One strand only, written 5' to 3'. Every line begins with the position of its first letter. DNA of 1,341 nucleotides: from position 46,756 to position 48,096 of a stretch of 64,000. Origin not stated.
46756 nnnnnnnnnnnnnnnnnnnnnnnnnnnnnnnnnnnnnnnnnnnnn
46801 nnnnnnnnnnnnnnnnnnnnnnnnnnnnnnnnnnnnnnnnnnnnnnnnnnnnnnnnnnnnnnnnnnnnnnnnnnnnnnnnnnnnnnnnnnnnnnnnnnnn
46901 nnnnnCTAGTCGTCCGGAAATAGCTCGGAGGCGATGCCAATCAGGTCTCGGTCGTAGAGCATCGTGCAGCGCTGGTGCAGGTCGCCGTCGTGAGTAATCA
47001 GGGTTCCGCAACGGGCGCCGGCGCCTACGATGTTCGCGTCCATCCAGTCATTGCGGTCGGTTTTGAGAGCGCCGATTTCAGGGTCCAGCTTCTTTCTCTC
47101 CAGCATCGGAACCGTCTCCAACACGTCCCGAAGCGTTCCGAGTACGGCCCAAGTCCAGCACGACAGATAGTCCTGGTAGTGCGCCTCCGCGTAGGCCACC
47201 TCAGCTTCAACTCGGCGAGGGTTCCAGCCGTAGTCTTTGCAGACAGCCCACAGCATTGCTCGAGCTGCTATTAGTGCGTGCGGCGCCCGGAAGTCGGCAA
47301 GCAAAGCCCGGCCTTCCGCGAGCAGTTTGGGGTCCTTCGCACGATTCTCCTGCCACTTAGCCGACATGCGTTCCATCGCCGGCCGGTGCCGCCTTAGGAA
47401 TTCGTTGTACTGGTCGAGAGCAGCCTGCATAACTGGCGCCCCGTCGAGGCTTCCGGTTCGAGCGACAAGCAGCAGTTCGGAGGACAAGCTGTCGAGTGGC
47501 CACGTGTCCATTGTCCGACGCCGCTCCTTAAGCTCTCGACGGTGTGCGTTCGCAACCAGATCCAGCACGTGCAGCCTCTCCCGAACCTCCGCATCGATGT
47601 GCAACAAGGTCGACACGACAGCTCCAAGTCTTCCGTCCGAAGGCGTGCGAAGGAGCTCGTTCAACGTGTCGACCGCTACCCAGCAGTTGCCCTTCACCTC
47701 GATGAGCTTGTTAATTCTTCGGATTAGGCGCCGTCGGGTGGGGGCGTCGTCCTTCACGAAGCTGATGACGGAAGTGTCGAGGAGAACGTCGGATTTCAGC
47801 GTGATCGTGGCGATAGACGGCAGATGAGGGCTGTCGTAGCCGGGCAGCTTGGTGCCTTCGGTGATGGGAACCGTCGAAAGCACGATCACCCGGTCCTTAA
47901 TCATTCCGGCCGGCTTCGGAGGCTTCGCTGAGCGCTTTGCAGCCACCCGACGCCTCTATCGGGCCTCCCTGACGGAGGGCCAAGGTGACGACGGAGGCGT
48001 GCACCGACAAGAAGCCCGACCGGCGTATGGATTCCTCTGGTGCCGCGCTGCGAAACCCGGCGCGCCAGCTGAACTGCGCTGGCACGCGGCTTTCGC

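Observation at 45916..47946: Candidate undescribed two-gene defence module: split-PIN protein + TIR-like (CAP12/PycTIR-type) protein next to the island integrase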

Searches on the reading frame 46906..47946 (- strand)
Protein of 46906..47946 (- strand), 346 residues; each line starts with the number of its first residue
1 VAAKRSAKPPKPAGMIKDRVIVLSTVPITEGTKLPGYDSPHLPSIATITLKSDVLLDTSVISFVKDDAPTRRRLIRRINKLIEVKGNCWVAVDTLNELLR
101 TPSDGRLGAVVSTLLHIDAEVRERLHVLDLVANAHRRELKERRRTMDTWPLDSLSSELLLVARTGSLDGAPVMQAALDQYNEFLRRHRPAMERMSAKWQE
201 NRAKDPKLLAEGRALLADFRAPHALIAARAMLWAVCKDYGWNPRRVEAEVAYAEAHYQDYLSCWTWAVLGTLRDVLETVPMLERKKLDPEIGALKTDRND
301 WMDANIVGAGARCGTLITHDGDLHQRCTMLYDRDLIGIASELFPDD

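Call 3: search_protein_families(library=pfam, proteins=[window:46906-47946:-], max_evalue=1)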
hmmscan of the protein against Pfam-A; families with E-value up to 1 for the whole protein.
window:46906-47946:- (346 aa): 1 family
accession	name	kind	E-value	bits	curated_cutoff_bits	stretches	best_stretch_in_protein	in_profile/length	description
PF01850.27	PIN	-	0.022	15.8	23.6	1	54-146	1-87/120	PIN domain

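Call 4: search_protein_families(library=padloc, proteins=[window:46906-47946:-], max_evalue=1)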
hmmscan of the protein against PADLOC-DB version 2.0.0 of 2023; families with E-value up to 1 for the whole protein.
window:46906-47946:- (346 aa): 0 families

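Call 5: search_protein_families(library=ncbifam, proteins=[window:46906-47946:-], max_evalue=1)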
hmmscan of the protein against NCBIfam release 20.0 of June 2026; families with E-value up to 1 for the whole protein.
window:46906-47946:- (346 aa): 0 families

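Call 8: find_homologous_proteins(query=window:46906-47946:-)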
Query window:46906-47946:- (346 aa): 3 proteins with E <= 0.001 among 8000 candidates.
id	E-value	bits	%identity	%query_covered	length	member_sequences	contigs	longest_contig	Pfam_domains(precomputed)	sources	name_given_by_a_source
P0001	3.5e-220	748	100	96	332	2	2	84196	-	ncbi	-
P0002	5.7e-132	458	66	95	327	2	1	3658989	-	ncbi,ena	-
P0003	3.2e-118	413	73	75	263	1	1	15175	-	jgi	jgi:hypothetical protein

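Call 10: find_encoding_contigs(protein=P0002, flank=10000, max_places=4)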
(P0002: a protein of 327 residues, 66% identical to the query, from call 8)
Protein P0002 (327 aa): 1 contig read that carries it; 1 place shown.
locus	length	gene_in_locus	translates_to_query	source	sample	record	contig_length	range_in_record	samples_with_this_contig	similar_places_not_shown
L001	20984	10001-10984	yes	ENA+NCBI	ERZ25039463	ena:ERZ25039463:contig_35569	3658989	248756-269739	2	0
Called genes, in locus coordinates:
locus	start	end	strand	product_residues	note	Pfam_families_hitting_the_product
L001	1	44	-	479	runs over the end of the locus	PF07719:TPR_2 (faint), PF13414:TPR_11 (faint), PF00515:TPR_1 (faint), PF13181:TPR_8 (faint), PF13431:TPR_17 (faint), PF23914:TPR_CcmH_CycH (faint)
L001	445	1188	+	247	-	-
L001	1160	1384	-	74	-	-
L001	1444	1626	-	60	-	-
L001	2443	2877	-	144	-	-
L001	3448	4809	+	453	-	PF03109:ABC1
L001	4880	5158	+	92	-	-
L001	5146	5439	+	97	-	PF05016:ParE_toxin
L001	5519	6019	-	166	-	-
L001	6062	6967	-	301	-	PF08843:AbiEii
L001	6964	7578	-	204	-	PF13338:AbiEi_4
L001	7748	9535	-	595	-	-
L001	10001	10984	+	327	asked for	-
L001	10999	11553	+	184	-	-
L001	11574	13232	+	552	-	PF14020:DUF4236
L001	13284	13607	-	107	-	PF01841:Transglut_core (weak)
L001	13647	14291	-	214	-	PF12969:DUF3857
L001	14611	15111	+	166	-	PF12728:HTH_17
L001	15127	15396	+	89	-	-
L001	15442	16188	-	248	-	-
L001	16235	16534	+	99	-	PF01850:PIN (weak)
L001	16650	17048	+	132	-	-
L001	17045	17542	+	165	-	PF01381:HTH_3 (weak)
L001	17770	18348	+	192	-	PF01209:Ubie_methyltran (weak), PF08241:Methyltransf_11, PF08242:Methyltransf_12 (weak), PF13649:Methyltransf_25, PF13847:Methyltransf_31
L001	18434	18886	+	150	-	PF13302:Acetyltransf_3, PF00583:Acetyltransf_1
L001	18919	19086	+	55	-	-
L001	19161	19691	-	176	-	PF12867:DinB_2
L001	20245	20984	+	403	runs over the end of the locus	PF06441:EHN, PF00561:Abhydrolase_1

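Call 11: find_encoding_contigs(protein=P0003, flank=10000, max_places=4)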
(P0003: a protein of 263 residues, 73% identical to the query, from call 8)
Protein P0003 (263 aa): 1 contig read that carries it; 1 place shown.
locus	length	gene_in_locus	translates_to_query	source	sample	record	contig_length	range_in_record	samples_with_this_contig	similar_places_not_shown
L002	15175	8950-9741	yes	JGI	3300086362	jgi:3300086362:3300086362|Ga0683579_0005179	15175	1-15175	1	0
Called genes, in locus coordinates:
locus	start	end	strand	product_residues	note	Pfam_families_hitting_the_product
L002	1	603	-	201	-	?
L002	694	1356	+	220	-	PF13511:DUF4124, PF01464:SLT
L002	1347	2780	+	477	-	PF13414:TPR_11 (weak), PF13432:TPR_16, PF14559:TPR_19, PF13371:TPR_9 (weak), PF07719:TPR_2 (weak), PF13414:TPR_11, PF13424:TPR_12 (weak), PF13432:TPR_16, +10 more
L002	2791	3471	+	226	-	PF01066:CDP-OH_P_transf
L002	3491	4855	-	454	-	PF00589:Phage_integrase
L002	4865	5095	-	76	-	PF12728:HTH_17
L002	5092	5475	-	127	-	-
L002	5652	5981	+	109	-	-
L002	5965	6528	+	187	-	PF15919:HicB_lk_antitox (faint), PF21748:UPF0150 (faint), PF05534:HicB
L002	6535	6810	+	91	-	-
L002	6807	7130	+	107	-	-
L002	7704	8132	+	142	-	-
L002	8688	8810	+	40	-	-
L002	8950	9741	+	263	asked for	-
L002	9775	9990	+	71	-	-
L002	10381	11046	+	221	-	-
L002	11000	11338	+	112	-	PF01527:HTH_Tnp_1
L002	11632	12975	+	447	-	PF05195:AMP_N, PF00557:Peptidase_M24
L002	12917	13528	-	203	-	-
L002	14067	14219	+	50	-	-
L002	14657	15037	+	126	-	-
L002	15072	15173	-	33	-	?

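Call 18: search_protein_representatives(protein=window:46906-47946:-)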
Query: 346 residues. Proteins with E-value up to 0.001 (for the whole library): 20; up to 1e-10: 13; up to 1e-30: 2. The best 20 are listed.
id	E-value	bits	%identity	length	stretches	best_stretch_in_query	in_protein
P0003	1.0e-118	412.5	73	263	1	3-263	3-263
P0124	2.5e-80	286.3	49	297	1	50-343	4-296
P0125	9.1e-17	77.3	26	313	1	48-335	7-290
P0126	6.0e-16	74.6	54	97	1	272-343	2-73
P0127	9.3e-16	74.0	29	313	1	51-338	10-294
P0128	2.2e-15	72.8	29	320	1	52-341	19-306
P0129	5.2e-13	65.0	30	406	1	48-335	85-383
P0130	9.3e-13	64.1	28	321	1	52-335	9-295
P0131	1.4e-12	63.6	28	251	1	106-339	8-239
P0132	2.4e-12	62.8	29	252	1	150-338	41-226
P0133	7.6e-12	61.1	33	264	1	156-338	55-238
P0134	1.5e-11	60.2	28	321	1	52-338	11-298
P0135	6.5e-11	58.1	42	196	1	247-338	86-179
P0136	1.5e-10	56.8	45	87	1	253-334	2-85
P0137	2.1e-07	46.5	23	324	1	48-338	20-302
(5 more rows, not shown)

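Call 22: find_encoding_contigs(protein=P0124, flank=8000, max_places=3)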
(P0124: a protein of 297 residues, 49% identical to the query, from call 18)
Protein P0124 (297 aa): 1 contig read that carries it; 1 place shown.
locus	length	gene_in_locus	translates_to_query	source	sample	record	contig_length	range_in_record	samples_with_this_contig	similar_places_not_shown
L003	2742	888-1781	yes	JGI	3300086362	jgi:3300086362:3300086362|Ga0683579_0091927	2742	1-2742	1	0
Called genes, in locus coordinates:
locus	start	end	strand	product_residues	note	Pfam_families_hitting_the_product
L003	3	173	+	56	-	?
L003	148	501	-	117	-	PF00589:Phage_integrase (weak)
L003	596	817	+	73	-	-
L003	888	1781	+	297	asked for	-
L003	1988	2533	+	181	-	PF03130:HEAT_PBS (faint), PF13646:HEAT_2 (weak)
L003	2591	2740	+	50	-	?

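Call 23: find_encoding_contigs(protein=P0125, flank=8000, max_places=3)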
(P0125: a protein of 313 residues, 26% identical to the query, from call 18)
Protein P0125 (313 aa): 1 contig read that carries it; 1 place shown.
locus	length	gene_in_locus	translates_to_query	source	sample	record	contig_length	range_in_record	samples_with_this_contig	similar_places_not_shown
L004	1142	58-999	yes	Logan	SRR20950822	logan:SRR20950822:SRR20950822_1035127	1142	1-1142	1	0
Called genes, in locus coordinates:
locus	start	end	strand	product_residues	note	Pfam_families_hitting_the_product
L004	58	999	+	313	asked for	-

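Call 30: predict_structure(alignment_id=A1)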
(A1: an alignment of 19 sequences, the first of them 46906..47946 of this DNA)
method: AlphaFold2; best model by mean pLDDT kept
length: 346 residues; sequences in the alignment: 19
mean_pLDDT: 86.8   pTM: 0.83
mean pLDDT of the five models: 86.8, 85.0, 84.0, 83.8, 82.9
residues with pLDDT >= 90: 236; 70-90: 59; 50-70: 36; < 50: 15
segments of 3 or more residues with pLDDT < 50: 1-7
pLDDT, mean of each block of 10 residues (from residue 1): 47 57 51 53 56 95 96 96 91 94 91 96 92 94 89 93 95 91 84 80 86 95 94 91 96 95 96 92 94 92 96 96 97 95 84
secondary structure, 60 per line:
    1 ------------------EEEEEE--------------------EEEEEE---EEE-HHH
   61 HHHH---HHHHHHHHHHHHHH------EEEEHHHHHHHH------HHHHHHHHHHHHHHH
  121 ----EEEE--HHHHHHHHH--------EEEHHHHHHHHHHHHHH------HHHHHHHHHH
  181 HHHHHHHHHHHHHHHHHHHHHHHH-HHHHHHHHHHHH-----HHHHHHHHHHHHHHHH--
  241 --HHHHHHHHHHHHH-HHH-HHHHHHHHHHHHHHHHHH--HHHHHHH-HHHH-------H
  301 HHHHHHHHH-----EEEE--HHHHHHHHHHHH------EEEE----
elements in order: E19-24 E45-50 E54-56 H58-64 H68-81 E88-91 H92-99 H106-120 E125-128 H131-139 E148-150 H151-164 H171-204 H206-217 H223-238 H243-255 H261-278 H281-287 H289-292 H300-309 E315-318 H321-332 E339-342

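Call 34: fold_search(model_id=the predicted structure, library=pdb)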
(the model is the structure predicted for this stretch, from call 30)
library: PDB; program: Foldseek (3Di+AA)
matches with E <= 10: 154; with E <= 0.001: 0
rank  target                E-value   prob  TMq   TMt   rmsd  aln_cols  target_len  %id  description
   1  2hww_B                2.4e-01  0.66  0.15  0.28   4.7        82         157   20  Structure of PIN domain of human SMG6 (released 2006-11-14)
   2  6sd6_D                2.7e-01  0.69  0.17  0.38   5.2        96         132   22  Structure of VapBC from Shigella sonnei (released 2020-08-26)
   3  9h6a_A                2.8e-01  0.60  0.17  0.36   6.2        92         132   20  Crystal structure of the E. coli F-plasmid VapBC toxin-antitoxin complex (released 2024-12-18)
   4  3ix7_A                3.7e-01  0.77  0.17  0.39   4.0        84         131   23  Crystal structure of a domain of functionally unknown protein from Thermus thermophilus HB8 (released 2009-09-22)
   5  3tnd_A                3.7e-01  0.57  0.17  0.37   5.2        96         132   21  Crystal structure of Shigella flexneri VapBC toxin-antitoxin complex (released 2011-11-02)
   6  6ifc_A                3.7e-01  0.57  0.17  0.37   5.9        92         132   23  Crystal structure of VapBC from Salmonella typhimurium (released 2020-01-29)
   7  8pm6                  3.9e-01  0.05  0.09  0.04  25.7       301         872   10  Human bile salt export pump (BSEP) in complex with inhibitor GBM in nanodiscs (released 2023-11-22)
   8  3ix7_B                4.3e-01  0.77  0.17  0.39   3.9        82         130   23  Crystal structure of a domain of functionally unknown protein from Thermus thermophilus HB8 (released 2009-09-22)
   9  2hww_C                7.6e-01  0.47  0.15  0.31   4.4        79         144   19  Structure of PIN domain of human SMG6 (released 2006-11-14)
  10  2hwx                  8.9e-01  0.23  0.14  0.25   5.0        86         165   15  Structure of human SMG6 E1282C PIN domain mutant. (released 2006-11-14)
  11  6to4_C                1.2e+00  0.05  0.12  0.13  19.6       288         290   11  Imine Reductase from Myxococcus stipitatus in complex with NADP+ (released 2020-12-09)
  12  6to4_A                1.5e+00  0.04  0.11  0.12  19.7       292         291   11  Imine Reductase from Myxococcus stipitatus in complex with NADP+ (released 2020-12-09)
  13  8rdd                  1.6e+00  0.20  0.16  0.30   6.6       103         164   17  Crystal structure of Saccharomyces cerevisiae Nmd4 protein involved in nonsense mediated mRNA decay (released 2024-08-14)
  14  5wz4_A                1.6e+00  0.23  0.17  0.37   5.3        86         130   13  Crystal structure of Mycobacterium tuberculosis VapC20 (Rv2549c), Sarcin-Ricin loop cleaving toxin (released 2017-10-25)
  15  4chg_A                1.7e+00  0.14  0.15  0.32   6.3        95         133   20  Crystal structure of VapBC15 complex from Mycobacterium tuberculosis (released 2014-11-12)
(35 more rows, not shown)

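Call 38: search_solved_structures(query=A1, max_evalue=10, show_alignments=2)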
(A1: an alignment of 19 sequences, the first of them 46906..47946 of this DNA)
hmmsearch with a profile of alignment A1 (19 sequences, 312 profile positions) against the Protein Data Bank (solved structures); distinct sequences matched with E-value up to 10: 12.
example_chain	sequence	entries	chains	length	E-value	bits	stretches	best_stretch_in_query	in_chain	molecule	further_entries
8g2z_1B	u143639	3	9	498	0.013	17.9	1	48-148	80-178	RIB57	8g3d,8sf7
7eyf_A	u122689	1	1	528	0.02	17.3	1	64-146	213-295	Nuclear pore complex protein Nup155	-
7r1y_A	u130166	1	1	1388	0.11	14.9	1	64-145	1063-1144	Nuclear pore complex protein Nup155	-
5a9q_A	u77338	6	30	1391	0.11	14.9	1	64-145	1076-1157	NUCLEAR PORE COMPLEX PROTEIN NUP155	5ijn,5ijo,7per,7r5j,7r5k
7eyq_A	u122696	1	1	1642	0.14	14.6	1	64-145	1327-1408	G protein/GFP fusion protein,Nuclear pore complex protein Nup155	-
2jua_A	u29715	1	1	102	0.21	14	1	76-153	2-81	de novo protein S836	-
2n2n_A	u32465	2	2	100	0.71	12.2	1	41-87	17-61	Target of Myb protein 1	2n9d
1l4a_E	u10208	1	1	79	1.1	11.6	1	124-169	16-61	SYNAPHIN A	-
9qid_B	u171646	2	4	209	1.3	11.4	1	133-205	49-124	GrpE protein homolog 1, mitochondrial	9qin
9blt_B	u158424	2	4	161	1.5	11.1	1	137-205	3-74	GrpE protein homolog 1, mitochondrial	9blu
9bls_B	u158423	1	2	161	1.5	11.1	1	137-205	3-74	GrpE protein homolog 1, mitochondrial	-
6egc_A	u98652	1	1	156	2.4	10.5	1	67-214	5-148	SC_2L4HC2_23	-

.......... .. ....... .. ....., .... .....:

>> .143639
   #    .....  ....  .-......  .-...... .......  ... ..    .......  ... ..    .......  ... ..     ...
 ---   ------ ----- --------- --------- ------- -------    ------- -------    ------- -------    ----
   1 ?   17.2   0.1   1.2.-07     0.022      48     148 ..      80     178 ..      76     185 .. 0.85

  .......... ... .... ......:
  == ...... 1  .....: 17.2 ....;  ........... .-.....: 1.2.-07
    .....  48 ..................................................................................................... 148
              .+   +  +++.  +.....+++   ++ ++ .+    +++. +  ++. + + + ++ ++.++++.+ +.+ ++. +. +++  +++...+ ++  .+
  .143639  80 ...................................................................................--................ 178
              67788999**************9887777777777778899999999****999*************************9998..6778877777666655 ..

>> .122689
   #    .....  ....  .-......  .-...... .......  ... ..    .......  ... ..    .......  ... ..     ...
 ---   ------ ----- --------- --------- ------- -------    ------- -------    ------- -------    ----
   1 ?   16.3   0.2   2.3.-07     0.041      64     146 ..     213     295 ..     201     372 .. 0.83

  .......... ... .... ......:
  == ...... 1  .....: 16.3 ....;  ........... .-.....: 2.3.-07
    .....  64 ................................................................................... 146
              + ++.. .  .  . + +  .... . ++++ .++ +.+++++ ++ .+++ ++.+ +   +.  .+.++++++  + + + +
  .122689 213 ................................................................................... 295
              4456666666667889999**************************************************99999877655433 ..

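Call 40: search_protein_families(library=pfam, alignment_id=A1, max_evalue=0.05)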
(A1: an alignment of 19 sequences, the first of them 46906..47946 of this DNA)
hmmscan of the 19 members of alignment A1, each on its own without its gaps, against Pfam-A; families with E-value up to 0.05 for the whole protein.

A. member 1, window:46906-47946:- (346 aa): 1 family
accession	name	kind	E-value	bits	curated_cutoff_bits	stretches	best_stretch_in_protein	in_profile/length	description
PF01850.27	PIN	-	0.022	15.8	23.6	0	54-146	1-87/120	PIN domain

B. families by the number of members that match (of 19 scanned): 4 families
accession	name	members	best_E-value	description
PF01850.27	PIN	6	0.00034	PIN domain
PF18288.6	FAA_hydro_N_2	1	0.0043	Fumarylacetoacetase N-terminal domain 2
PF06470.18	SMC_hinge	1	0.031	SMC proteins Flexible Hinge Domain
PF19911.4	DUF6384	1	0.035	Family of unknown function (DUF6384)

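Call 54: find_encoding_contigs(protein=P0001, flank=10000, max_places=4)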
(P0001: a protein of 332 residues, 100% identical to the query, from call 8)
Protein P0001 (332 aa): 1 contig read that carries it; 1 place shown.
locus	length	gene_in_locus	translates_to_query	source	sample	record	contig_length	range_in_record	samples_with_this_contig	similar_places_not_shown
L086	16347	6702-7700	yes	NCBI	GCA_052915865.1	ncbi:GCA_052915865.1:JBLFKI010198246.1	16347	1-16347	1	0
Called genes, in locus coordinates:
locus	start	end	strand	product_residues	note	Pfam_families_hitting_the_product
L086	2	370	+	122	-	?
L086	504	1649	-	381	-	PF13814:Replic_Relax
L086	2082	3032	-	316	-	PF02195:ParB_N, PF17762:HTH_ParB (weak)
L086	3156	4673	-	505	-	PF13304:AAA_21, PF13175:AAA_15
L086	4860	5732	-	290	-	-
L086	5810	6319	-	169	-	PF07275:ArdA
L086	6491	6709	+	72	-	-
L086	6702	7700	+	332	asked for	-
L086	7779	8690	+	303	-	PF10137:CAP12-PCTIR_TIR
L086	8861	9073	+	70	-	PF12728:HTH_17 (weak)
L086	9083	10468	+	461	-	PF24624:Int_N (weak), PF00589:Phage_integrase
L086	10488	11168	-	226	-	PF01066:CDP-OH_P_transf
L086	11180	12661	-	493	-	PF13414:TPR_11 (weak), PF13432:TPR_16, PF14559:TPR_19, PF13371:TPR_9 (weak), PF07719:TPR_2 (weak), PF13414:TPR_11, PF13424:TPR_12, PF13432:TPR_16, +9 more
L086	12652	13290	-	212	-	PF13511:DUF4124 (weak), PF01464:SLT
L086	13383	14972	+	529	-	PF00890:FAD_binding_2, PF07992:Pyr_redox_2 (faint), PF02910:Succ_DH_flav_C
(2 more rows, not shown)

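Call 60: search_protein_families(library=phrogs, proteins=[window:46906-47946:-], max_evalue=0.01)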
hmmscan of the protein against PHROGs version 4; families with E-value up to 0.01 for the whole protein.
window:46906-47946:- (346 aa): 0 families
